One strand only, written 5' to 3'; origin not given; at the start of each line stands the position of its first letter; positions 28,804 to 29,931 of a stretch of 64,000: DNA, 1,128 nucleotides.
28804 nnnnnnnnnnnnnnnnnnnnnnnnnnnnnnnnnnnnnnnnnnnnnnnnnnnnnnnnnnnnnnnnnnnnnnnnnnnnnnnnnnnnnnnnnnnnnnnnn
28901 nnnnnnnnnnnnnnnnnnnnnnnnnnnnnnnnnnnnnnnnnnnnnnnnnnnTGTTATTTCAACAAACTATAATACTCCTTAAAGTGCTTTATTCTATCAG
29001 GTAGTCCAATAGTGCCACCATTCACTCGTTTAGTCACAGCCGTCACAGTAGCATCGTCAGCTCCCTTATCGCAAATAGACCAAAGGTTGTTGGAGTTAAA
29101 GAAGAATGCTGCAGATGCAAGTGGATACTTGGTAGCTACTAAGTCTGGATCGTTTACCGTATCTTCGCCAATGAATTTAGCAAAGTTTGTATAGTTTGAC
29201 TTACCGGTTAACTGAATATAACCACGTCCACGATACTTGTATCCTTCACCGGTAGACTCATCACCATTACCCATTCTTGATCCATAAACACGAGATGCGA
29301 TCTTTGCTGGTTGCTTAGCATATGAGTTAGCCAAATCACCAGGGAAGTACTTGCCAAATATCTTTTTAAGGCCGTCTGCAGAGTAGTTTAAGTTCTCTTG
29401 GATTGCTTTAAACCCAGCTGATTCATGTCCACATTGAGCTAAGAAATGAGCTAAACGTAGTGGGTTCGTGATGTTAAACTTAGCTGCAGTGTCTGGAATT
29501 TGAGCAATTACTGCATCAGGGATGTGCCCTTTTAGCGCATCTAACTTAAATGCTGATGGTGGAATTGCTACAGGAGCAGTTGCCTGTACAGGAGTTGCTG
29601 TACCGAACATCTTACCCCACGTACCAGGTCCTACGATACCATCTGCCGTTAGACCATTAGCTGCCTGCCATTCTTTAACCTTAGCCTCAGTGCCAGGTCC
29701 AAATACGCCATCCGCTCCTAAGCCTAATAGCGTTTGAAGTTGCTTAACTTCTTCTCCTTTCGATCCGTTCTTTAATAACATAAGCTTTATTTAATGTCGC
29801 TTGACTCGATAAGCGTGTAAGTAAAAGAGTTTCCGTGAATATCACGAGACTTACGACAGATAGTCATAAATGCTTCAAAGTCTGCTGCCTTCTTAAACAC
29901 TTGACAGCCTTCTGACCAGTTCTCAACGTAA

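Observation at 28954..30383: Free lysis enzymes are the same domains as the tail-protein warheads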

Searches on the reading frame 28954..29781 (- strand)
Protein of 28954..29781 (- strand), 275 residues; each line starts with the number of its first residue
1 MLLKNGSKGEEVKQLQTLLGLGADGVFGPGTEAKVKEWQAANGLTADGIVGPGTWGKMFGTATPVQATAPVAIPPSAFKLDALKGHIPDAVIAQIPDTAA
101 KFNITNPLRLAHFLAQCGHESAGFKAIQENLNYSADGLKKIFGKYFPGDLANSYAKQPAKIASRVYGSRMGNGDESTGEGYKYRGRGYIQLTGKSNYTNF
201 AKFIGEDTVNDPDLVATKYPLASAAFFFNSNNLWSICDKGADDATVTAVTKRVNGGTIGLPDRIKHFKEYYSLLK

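Call 7: search_protein_families(library=pfam, proteins=[window:28954-29781:-], max_evalue=0.1)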
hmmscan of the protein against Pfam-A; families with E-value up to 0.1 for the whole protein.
window:28954-29781:- (275 aa): 2 families
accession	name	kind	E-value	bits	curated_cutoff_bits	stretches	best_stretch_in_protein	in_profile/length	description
PF01471.23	PG_binding_1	-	5.3e-14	52.6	23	1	9-58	2-57/57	Putative peptidoglycan binding domain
PF00182.24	Glyco_hydro_19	-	1.3e-10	41.9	25.5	1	110-222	53-146/232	Chitinase class I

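Call 8: search_protein_families(library=phrogs, proteins=[window:28954-29781:-], max_evalue=0.01)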
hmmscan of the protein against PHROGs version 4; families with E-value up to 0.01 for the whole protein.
window:28954-29781:- (275 aa): 18 families
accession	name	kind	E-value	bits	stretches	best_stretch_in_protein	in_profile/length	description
phrog_181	-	lysis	5.3e-68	231.7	1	14-272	278-528/769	endolysin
phrog_9506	-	lysis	1e-27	98.7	2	163-270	69-189/330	endolysin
phrog_14712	-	moron, auxiliary metabolic gene and host takeover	7.8e-26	92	2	166-267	74-180/322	chitinase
phrog_26317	-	unknown function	2.8e-22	79.9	1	158-268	7-111/119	-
phrog_1493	-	lysis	7.4e-20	72.5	1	4-63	242-310/394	endolysin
phrog_3201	-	tail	6e-17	61.6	1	106-271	2036-2202/2408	tail fiber protein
phrog_317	-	lysis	5.2e-16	59.8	1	90-264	208-349/492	endolysin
phrog_1519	-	lysis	6.9e-14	52.8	1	59-269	180-375/502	endolysin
phrog_2649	-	lysis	8.5e-14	53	1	3-62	175-239/261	endolysin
phrog_34417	-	unknown function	3.9e-13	50.3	1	166-268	76-189/326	-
phrog_1224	-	head and packaging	2.4e-12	47.8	1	1-59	2-65/438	endolysin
phrog_6707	-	lysis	4.4e-07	30.1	1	20-80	204-263/311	endolysin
phrog_1512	-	lysis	9.2e-06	26.9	1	19-74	201-258/314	endolysin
phrog_17214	-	lysis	4.8e-05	24.2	1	19-60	270-314/322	endolysin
phrog_16428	-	lysis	6.8e-05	22.7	1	20-54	480-514/520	endolysin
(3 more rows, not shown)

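Call 11: search_protein_families(library=ncbifam, proteins=[window:28954-29781:-], max_evalue=1)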
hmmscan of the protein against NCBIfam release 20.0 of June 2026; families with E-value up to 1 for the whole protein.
window:28954-29781:- (275 aa): 5 families
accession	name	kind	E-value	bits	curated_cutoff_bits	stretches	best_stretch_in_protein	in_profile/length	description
NF052336.1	PdgHdaseHSB100310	equivalog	1.3e-09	37.9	500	1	6-59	188-247/316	peptidoglycan hydrolase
NF052335.1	PdgHdaseHSB129560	equivalog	1.4e-08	34.4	500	1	4-62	201-265/330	peptidoglycan hydrolase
TIGR02869.1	spore_SleB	equivalog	9.9e-08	32.1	236.5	1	3-64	7-73/201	spore cortex-lytic enzyme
NF007891.0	PRK10594.1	equivalog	0.0045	15.8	425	1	34-72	325-361/617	L,D-transpeptidase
NF038080.1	PG_bind_siph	domain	0.016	15.5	55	1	26-58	39-74/76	peptidoglycan-binding protein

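Call 60: search_dna_similar(query=window:28954-29781:-, collection=phages, mode=protein, max_rows=20)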
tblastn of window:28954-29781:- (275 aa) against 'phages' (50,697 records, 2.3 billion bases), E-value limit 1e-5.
Records with a match: 1632; places in all: 1651; records where one place covers at least 80% of the query: 89.
Best place of each record, by identity: 60-80% 4; <60% 1628.
By first word of the organism name: Pseudomonas 506; Mycobacterium 273; Klebsiella 103; Gordonia 91; Escherichia 71; Salmonella 61; Xanthomonas 55; Erwinia 41; Aeromonas 34; Vibrio 30; and 74 more.
By host as written in the record: Pseudomonas aeruginosa 197; Mycobacterium smegmatis mc2 155 184; - 119; Pseudomonas aeruginosa PAO1 95; Gordonia terrae 3612 73; Klebsiella pneumoniae 48; Pseudomonas sp. 38; Mycobacterium smegmatis mc#155 35; and 386 more.
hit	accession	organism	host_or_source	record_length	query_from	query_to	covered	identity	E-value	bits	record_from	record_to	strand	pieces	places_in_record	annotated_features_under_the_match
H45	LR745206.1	uncultured phage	metagenomic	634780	1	275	100%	66.2%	7e-118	377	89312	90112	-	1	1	record has no annotation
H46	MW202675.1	Caudoviricetes sp.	Manatee Spring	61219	2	274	85%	56.8%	2e-49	261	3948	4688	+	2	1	chitinase A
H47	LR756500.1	uncultured phage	metagenomic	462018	80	275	71%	64.8%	2e-79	266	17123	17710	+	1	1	record has no annotation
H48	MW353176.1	Flavobacterium phage vB_FspM_immuto_3-5A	Flavobacterium sp. LMO8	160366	1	275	100%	44.2%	1e-60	213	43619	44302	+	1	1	putative chitinase | hypothetical protein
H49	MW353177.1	Flavobacterium phage vB_FspM_immuto_13-6C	Flavobacterium sp. LMO8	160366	1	275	100%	44.2%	1e-60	213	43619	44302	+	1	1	putative chitinase | hypothetical protein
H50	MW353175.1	Flavobacterium phage vB_FspM_immuto_2-6A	Flavobacterium sp. LMO8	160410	1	275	100%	44.2%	1e-60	213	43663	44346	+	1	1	putative chitinase | hypothetical protein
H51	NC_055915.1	Flavobacterium phage vB_FspM_immuto_2-6A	Flavobacterium sp. LMO8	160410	1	275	100%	44.2%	1e-60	213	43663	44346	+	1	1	endolysin | hypothetical protein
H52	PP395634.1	Microcystis phage Mel-JY01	Microcystis elabens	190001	80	274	71%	55.8%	6e-67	230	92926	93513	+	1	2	putative chitinase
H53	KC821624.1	Cellulophaga phage phi14:2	Cellulophaga baltica #14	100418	102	270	61%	53.5%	2e-47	174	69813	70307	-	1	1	glycoside hydrolase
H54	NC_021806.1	Cellulophaga phage phi14:2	Cellulophaga baltica #14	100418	102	270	61%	53.5%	2e-47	174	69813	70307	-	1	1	g077: endolysin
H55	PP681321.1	Microcystis phage MaMV-CH01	Microcystis aeruginosa FACHB524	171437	10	274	96%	33.8%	6e-24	106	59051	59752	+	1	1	hypothetical protein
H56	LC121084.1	Ralstonia phage RSP15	-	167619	101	274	63%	51.4%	8e-47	172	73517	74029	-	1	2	putative chitinase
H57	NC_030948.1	Ralstonia phage RSP15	-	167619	101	274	63%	51.4%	8e-47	172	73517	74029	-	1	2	endolysin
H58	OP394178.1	Cyanophage MaMV-DH01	Cyanobacteria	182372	10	274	96%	33.5%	2e-23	105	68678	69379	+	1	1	chitinase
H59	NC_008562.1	Microcystis phage LMM01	-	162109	10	274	96%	33.5%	3e-23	104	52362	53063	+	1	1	endolysin | hypothetical protein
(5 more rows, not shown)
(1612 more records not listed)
